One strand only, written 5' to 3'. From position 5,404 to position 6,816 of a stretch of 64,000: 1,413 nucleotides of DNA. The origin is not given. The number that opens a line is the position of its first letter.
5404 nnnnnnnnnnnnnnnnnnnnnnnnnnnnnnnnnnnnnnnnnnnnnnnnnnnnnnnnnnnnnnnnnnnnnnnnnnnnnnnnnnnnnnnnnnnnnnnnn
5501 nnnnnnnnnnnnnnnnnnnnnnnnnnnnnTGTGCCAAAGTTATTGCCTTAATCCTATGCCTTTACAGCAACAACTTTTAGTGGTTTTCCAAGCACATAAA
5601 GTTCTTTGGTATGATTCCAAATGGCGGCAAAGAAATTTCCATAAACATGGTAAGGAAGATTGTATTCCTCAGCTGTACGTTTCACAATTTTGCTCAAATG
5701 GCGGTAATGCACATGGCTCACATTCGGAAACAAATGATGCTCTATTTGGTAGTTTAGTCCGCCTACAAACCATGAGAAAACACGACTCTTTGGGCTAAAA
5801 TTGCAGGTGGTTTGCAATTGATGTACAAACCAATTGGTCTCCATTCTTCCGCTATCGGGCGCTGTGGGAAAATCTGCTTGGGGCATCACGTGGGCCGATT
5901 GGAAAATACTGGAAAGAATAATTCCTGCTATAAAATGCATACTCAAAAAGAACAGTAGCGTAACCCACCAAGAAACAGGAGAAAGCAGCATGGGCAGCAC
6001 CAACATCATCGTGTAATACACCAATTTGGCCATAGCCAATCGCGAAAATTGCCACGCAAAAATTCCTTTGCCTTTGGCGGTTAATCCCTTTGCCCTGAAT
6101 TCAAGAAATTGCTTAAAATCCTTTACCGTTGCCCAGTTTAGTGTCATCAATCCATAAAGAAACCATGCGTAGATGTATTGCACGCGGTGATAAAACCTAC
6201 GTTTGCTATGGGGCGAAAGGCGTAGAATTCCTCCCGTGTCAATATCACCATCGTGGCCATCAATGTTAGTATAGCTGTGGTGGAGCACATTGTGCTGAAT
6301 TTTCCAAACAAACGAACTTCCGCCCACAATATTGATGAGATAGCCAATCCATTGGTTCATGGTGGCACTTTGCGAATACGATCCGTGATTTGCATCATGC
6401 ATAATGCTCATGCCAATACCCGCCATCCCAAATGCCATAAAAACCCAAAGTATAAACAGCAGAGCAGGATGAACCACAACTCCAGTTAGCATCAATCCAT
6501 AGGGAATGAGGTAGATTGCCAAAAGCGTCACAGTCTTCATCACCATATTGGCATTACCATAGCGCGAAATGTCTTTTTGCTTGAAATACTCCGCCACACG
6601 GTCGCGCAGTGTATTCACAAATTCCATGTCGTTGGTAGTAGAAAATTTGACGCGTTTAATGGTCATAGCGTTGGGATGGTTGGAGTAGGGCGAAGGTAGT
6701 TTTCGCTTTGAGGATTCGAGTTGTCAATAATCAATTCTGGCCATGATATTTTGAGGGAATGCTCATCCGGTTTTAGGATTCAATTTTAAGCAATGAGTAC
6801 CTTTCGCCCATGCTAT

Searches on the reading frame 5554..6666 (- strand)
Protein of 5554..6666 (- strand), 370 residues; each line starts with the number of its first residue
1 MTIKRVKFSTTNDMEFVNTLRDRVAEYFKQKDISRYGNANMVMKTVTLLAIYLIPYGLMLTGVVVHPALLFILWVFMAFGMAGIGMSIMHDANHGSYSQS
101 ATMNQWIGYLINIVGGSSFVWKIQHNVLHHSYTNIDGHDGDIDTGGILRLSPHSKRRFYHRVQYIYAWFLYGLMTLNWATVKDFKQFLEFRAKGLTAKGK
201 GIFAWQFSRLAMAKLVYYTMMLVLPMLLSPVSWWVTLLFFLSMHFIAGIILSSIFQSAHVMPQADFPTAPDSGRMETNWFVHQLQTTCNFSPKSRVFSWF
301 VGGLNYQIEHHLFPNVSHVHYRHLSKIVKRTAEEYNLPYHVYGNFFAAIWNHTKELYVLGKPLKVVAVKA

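Call 5: search_protein_families(library=pfam, proteins=[window:5554-6666:-], max_evalue=0.01)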
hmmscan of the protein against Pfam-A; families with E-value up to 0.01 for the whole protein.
window:5554-6666:- (370 aa): 1 family
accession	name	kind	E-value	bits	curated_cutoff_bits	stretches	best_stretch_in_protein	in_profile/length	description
PF00487.30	FA_desaturase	-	1.3e-37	130.4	29.7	1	70-342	5-252/253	Fatty acid desaturase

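Call 6: search_protein_families(library=ncbifam, proteins=[window:5554-6666:-], max_evalue=0.01)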
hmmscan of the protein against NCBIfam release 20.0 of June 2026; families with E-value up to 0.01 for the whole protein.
window:5554-6666:- (370 aa): 2 families
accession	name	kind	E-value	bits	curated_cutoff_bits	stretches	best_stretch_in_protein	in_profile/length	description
NF052548.1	FAdesatDesABac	equivalog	2.6e-07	30.1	500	1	19-321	9-285/328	Delta(5) desaturase DesA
NF045688.1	BCarotHydoxCrtR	equivalog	0.00011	21.4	475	1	50-169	28-149/297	beta-carotene hydroxylase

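Call 22: find_homologous_proteins(query=window:5554-6666:-)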
Query window:5554-6666:- (370 aa): 7935 proteins with E <= 0.001 among 8000 candidates; the best 120 are listed.
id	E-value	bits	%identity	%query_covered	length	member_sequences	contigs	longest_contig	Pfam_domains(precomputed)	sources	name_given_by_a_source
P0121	1.2e-228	776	89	100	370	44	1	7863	PF00487.31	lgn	-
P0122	4.1e-218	742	85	100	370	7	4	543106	PF00487.31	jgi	jgi:linoleoyl-CoA desaturase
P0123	5.2e-216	735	83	100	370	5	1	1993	PF00487.31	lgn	-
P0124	1.9e-192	657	74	99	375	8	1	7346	PF00487.31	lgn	-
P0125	1.7e-173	595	67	98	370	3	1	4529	PF00487.31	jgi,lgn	jgi:linoleoyl-CoA desaturase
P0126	2.3e-172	591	66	99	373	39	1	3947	PF00487.31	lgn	-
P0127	2.4e-172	591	67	99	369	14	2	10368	PF00487.31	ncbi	-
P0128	1.9e-170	585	65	97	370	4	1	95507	PF00487.31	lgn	-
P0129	3.6e-168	578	65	98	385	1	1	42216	PF00487.31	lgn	-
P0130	3.8e-167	574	65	98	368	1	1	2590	PF00487.31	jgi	-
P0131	1.2e-166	573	65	99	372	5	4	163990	PF00487.31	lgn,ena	-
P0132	4.0e-166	571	64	99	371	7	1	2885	PF00487.31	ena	-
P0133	1.5e-165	569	65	99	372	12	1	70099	PF00487.31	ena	-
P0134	1.7e-165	569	66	97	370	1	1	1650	PF00487.31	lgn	-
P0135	8.4e-163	560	63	98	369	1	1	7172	PF00487.31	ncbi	ncbi:fatty acid desaturase family protein [Bacteroidota bacterium]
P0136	2.3e-162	558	65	97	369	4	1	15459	PF00487.31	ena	-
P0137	1.7e-160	552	63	98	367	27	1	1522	PF00487.31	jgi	jgi:linoleoyl-CoA desaturase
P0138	8.1e-159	547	62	98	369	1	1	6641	PF00487.31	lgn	-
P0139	2.0e-157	542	62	98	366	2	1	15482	PF00487.31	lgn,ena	-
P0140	9.4e-152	523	59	99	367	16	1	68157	PF00487.31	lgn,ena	-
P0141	5.7e-148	511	65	87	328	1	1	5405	PF00487.31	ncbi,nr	ncbi:MAG: acyl-CoA desaturase [Flavobacteriales bacterium]|nr:acyl-CoA desaturase [Flavobacteriales 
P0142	5.6e-139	481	57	98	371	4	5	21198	PF00487.31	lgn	-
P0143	1.2e-138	480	57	98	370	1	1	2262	PF00487.31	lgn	-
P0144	2.3e-138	479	54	99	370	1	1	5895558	PF00487.31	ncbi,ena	-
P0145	7.4e-138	478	55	98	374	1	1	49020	PF00487.31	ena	-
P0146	2.1e-136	473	57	96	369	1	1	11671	PF00487.31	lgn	-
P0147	2.4e-136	473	55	98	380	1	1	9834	PF00487.31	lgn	-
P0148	2.5e-136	473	56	97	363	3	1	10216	PF00487.31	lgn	-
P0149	1.7e-135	470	53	98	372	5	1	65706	PF00487.31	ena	-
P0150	1.7e-135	470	56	98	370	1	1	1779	PF00487.31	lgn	-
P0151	4.3e-135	469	54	98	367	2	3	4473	PF00487.31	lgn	-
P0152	1.5e-134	467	54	98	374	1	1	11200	PF00487.31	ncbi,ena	-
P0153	1.9e-134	467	54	98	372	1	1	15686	PF00487.31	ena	-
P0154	3.9e-134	466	54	98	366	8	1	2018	PF00487.31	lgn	-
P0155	4.2e-134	465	54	97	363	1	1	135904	PF00487.31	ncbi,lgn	ncbi:MAG: acyl-CoA desaturase [Bacteroidota bacterium]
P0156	4.3e-134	465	54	98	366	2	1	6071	PF00487.31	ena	-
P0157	7.6e-134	465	54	98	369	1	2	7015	PF00487.31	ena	-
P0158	8.3e-134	464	54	99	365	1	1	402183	PF00487.31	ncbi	-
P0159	9.9e-134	464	54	98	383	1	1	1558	PF00487.31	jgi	jgi:linoleoyl-CoA desaturase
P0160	1.2e-133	464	55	98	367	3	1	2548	PF00487.31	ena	-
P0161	1.2e-133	464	54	98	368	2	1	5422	PF00487.31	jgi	jgi:linoleoyl-CoA desaturase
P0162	1.6e-133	464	54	98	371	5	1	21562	PF00487.31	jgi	-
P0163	2.1e-133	463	54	97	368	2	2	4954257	PF00487.31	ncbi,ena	-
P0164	2.6e-133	463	55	98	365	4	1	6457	PF00487.31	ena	-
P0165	3.0e-133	463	54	98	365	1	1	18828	PF00487.31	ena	-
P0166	3.1e-133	463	53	98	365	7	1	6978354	PF00487.31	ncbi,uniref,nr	ncbi:acyl-CoA desaturase [Fulvivirga ulvae]|uniref:fatty acid desaturase family protein n=1 Tax=Fulv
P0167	3.1e-133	463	53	98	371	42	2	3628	PF00487.31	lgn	-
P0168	3.5e-133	462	53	98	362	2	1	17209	PF00487.31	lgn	-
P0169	3.9e-133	462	53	99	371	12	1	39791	PF00487.31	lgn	-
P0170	4.4e-133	462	53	98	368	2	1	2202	PF00487.31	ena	-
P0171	4.9e-133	462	53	98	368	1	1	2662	PF00487.31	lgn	-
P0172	6.9e-133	461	54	97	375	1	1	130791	PF00487.31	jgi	jgi:linoleoyl-CoA desaturase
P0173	7.4e-133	461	53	97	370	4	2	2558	PF00487.31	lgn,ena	-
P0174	8.3e-133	461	53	98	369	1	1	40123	PF00487.31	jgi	jgi:linoleoyl-CoA desaturase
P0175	9.3e-133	461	53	98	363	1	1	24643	PF00487.31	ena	-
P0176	1.1e-132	461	54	97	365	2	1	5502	PF00487.31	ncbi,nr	ncbi:acyl-CoA desaturase [Cytophagales bacterium RKSG123]|nr:acyl-CoA desaturase [Xanthovirga aplysi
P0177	1.2e-132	461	54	98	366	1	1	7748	PF00487.31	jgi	jgi:linoleoyl-CoA desaturase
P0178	1.2e-132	461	54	98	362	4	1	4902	PF00487.31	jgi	-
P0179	1.3e-132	461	54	98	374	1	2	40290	PF00487.31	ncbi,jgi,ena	-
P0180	1.5e-132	460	55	98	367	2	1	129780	PF00487.31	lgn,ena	-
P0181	1.7e-132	460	55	98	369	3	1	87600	PF00487.31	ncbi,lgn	ncbi:MAG: acyl-CoA desaturase [Bacteroidota bacterium]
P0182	2.4e-132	460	54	98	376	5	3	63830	PF00487.31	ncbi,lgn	-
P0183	2.4e-132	460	52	98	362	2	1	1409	PF00487.31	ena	-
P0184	2.6e-132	459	53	98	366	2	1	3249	PF00487.31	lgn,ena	-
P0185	2.9e-132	459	53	99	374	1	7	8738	PF00487.31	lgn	-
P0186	4.6e-132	459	54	96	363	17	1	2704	PF00487.31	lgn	-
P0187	4.7e-132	459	54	99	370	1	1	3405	PF00487.31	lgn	-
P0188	4.8e-132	459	54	97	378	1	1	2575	PF00487.31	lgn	-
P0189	5.5e-132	458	53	99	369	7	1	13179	PF00487.31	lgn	-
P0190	6.6e-132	458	53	98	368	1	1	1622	PF00487.31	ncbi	-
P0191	7.0e-132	458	54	97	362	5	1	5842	PF00487.31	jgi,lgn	jgi:linoleoyl-CoA desaturase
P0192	7.2e-132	458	53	98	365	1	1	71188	PF00487.31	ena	-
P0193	7.5e-132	458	54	98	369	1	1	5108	PF00487.31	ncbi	-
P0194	1.3e-131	457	52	98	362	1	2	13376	PF00487.31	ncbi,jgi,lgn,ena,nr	ncbi:MAG TPA: acyl-CoA desaturase [Sunxiuqinia sp.]|nr:acyl-CoA desaturase [Sunxiuqinia sp.]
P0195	1.4e-131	457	54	96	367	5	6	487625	PF00487.31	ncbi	ncbi:MAG: fatty acid desaturase family protein [Bacteroidia bacterium]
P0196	1.8e-131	457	53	99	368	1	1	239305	PF00487.31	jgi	jgi:linoleoyl-CoA desaturase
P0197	1.9e-131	457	55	98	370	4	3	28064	PF00487.31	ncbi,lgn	-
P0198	2.1e-131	457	55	98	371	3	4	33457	PF00487.31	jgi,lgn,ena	-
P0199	3.2e-131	456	53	97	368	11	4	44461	PF00487.31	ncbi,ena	-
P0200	4.3e-131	456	51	99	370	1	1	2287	PF00487.31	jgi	jgi:linoleoyl-CoA desaturase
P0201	5.3e-131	455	54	98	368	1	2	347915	PF00487.31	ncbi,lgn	ncbi:MAG: acyl-CoA desaturase [Bacteroidota bacterium]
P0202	5.5e-131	455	52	98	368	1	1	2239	PF00487.31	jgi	jgi:linoleoyl-CoA desaturase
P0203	5.5e-131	455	54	98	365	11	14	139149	PF00487.31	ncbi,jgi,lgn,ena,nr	ncbi:MAG: acyl-CoA desaturase [Cytophagales bacterium CG12_big_fil_rev_8_21_14_0_65_40_12]|nr:MAG: a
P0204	6.0e-131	455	54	97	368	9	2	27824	PF00487.31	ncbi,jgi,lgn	jgi:linoleoyl-CoA desaturase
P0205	7.2e-131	455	53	98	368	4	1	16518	PF00487.31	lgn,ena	-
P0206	1.0e-130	454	53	97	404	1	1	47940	PF00487.31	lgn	-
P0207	1.0e-130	454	53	95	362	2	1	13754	PF00487.31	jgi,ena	-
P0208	1.1e-130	454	53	96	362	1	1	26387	PF00487.31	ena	-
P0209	1.3e-130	454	53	98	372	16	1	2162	PF00487.31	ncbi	-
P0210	1.7e-130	453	55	98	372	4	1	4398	PF00487.31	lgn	-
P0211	1.9e-130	453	53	99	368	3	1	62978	PF00487.31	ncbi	-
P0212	2.1e-130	453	53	99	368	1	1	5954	PF00487.31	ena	-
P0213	2.2e-130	453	52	98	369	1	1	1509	PF00487.31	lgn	-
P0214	2.4e-130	453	53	98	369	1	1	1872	PF00487.31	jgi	jgi:linoleoyl-CoA desaturase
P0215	2.8e-130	453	53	97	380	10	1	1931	PF00487.31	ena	-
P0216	2.9e-130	453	51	99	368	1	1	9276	PF00487.31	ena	-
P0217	3.5e-130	453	53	98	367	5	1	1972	PF00487.31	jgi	jgi:linoleoyl-CoA desaturase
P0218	3.6e-130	452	52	97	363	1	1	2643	PF00487.31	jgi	jgi:linoleoyl-CoA desaturase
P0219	3.7e-130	452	54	98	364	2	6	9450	PF00487.31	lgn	-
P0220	4.4e-130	452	52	98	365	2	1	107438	PF00487.31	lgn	-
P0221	5.4e-130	452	52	99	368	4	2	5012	PF00487.31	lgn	-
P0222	5.6e-130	452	53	98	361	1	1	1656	PF00487.31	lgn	-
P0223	5.7e-130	452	53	97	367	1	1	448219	PF00487.31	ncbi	ncbi:MAG: acyl-CoA desaturase [Cyclobacteriaceae bacterium]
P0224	6.3e-130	452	53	98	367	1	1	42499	PF00487.31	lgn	-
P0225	7.7e-130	451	52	98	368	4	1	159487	PF00487.31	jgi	-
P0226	7.9e-130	451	52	97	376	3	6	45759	PF00487.31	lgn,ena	-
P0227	8.9e-130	451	52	98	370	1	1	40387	PF00487.31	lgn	-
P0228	9.1e-130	451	53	98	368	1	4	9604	PF00487.31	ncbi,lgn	-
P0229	1.0e-129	451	53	98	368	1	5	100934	PF00487.31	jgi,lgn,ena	jgi:linoleoyl-CoA desaturase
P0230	1.1e-129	451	54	98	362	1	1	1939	PF00487.31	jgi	jgi:linoleoyl-CoA desaturase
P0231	1.1e-129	451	54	98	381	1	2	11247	PF00487.31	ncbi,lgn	-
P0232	1.4e-129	451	52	98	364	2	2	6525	PF00487.31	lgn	-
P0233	1.5e-129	450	51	98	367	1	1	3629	PF00487.31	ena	-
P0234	1.6e-129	450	51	98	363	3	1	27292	PF00487.31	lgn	-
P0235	1.7e-129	450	54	98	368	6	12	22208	PF00487.31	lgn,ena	-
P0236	2.0e-129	450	53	98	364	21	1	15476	PF00487.31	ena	-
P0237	2.0e-129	450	53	97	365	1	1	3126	PF00487.31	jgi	jgi:linoleoyl-CoA desaturase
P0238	2.2e-129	450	53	98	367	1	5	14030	PF00487.31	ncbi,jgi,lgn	ncbi:MAG: linoleoyl-CoA desaturase [Bacteroidia bacterium]|jgi:linoleoyl-CoA desaturase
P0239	2.6e-129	450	57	94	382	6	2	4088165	PF00487.31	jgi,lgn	jgi:linoleoyl-CoA desaturase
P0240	2.6e-129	450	51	98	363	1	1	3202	PF00487.31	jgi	jgi:linoleoyl-CoA desaturase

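Call 24: find_related_loci(query=A2, collection=metagenome_contigs, flank=4000)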
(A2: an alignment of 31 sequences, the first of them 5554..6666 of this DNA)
Query A2 (370 aa) in metagenome_contigs; peptide patterns used: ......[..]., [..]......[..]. (x = any residue, [..] = any of these).
600 stretches matched a pattern (row limit reached: there are more); 586 encode a relative of the query (tblastn E <= 1e-3); the best 80 are kept; 80 distinct loci.
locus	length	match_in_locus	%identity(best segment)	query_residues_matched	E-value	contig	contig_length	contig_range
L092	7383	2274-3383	97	1-370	0e+0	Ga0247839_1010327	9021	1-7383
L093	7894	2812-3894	54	1-361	5e-138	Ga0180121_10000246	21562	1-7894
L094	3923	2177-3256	52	1-361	1e-130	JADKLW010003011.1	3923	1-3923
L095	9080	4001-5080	52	1-361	1e-127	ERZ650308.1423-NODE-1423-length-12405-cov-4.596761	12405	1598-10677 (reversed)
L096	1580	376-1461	50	2-363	4e-135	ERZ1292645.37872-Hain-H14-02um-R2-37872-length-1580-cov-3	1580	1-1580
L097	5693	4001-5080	52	1-360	5e-125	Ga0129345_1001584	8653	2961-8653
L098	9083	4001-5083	50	1-361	8e-125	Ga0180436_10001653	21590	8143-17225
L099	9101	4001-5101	51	1-367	4e-124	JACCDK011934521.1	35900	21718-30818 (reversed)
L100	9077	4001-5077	52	3-361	1e-123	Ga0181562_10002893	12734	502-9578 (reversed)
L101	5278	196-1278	49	1-361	1e-123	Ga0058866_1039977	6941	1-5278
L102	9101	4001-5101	50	1-368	1e-123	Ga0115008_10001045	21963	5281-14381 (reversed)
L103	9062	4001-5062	53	6-360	7e-122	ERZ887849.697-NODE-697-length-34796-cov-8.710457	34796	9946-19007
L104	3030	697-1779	51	1-361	4e-126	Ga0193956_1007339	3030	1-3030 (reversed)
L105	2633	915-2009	49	2-367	3e-127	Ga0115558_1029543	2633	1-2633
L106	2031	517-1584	50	6-361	7e-129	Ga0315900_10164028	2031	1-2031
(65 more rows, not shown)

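Call 26: find_encoding_contigs(protein=P0124, flank=4000, max_places=2)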
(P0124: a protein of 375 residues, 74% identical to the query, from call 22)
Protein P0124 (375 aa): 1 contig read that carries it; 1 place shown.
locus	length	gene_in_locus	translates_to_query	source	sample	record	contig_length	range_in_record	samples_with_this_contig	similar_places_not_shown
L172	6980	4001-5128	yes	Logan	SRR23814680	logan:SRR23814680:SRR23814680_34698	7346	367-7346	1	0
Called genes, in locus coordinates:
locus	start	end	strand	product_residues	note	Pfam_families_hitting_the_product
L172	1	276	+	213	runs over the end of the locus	?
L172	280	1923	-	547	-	-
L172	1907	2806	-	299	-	PF01370:Epimerase, PF16363:GDP_Man_Dehyd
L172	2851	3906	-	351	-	PF01370:Epimerase, PF04321:RmlD_sub_bind, PF16363:GDP_Man_Dehyd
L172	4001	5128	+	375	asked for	PF00487:FA_desaturase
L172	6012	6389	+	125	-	-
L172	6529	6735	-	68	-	-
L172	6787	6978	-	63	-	?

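Call 27: find_encoding_contigs(protein=P0128, flank=4000, max_places=2)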
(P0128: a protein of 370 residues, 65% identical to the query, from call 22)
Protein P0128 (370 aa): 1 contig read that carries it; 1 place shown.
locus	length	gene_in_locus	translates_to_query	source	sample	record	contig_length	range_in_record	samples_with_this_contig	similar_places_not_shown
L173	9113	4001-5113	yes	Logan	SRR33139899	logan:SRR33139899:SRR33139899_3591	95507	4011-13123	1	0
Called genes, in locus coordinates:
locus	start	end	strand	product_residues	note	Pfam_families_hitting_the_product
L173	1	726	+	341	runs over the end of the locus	-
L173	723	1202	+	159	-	-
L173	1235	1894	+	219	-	-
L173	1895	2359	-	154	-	PF00210:Ferritin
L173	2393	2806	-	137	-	-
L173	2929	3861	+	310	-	PF00126:HTH_1, PF03466:LysR_substrate, PF12849:PBP_like_2 (weak)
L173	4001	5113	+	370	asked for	PF00487:FA_desaturase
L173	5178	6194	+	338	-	PF01208:URO-D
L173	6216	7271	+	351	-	PF10974:DUF2804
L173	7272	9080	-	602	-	PF01401:Peptidase_M2, PF01432:Peptidase_M3 (faint)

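Call 28: find_encoding_contigs(protein=P0131, flank=4000, max_places=2)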
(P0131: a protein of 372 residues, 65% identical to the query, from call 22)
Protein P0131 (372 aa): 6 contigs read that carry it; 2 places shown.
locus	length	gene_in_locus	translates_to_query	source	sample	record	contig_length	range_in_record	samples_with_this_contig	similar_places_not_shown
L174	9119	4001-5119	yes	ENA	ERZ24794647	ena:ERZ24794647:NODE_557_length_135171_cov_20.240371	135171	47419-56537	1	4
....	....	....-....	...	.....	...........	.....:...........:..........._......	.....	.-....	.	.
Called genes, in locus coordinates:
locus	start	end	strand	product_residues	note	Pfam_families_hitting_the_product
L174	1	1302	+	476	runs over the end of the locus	PF00089:Trypsin, PF13365:Trypsin_2, PF14685:PDZ_Tricorn (faint), PF00595:PDZ, PF13180:PDZ_2, PF17820:PDZ_6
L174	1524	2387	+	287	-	PF00140:Sigma70_r1_2, PF04542:Sigma70_r2, PF04539:Sigma70_r3, PF04545:Sigma70_r4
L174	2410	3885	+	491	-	PF00044:Gp_dh_N, PF02800:Gp_dh_C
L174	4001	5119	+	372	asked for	PF00487:FA_desaturase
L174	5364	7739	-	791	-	PF13620:CarboxypepD_reg, PF13715:CarbopepD_reg_2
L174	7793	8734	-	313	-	PF20030:bpMoxR, PF00004:AAA (weak), PF07726:AAA_3, PF07728:AAA_5, PF17863:AAA_lid_2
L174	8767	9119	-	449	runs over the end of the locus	PF13616:Rotamase_3, PF00639:Rotamase, PF13616:Rotamase_3 (weak), PF00639:Rotamase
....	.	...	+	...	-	?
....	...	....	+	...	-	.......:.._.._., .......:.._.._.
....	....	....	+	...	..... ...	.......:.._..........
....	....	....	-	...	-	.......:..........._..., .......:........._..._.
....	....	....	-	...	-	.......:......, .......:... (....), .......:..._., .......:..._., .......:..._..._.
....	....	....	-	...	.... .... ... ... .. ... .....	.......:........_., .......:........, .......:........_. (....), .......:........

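Call 69: search_protein_families(library=padloc, proteins=[window:5554-6666:-], max_evalue=0.01)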
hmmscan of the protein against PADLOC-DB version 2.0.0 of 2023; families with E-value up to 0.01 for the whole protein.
window:5554-6666:- (370 aa): 0 families
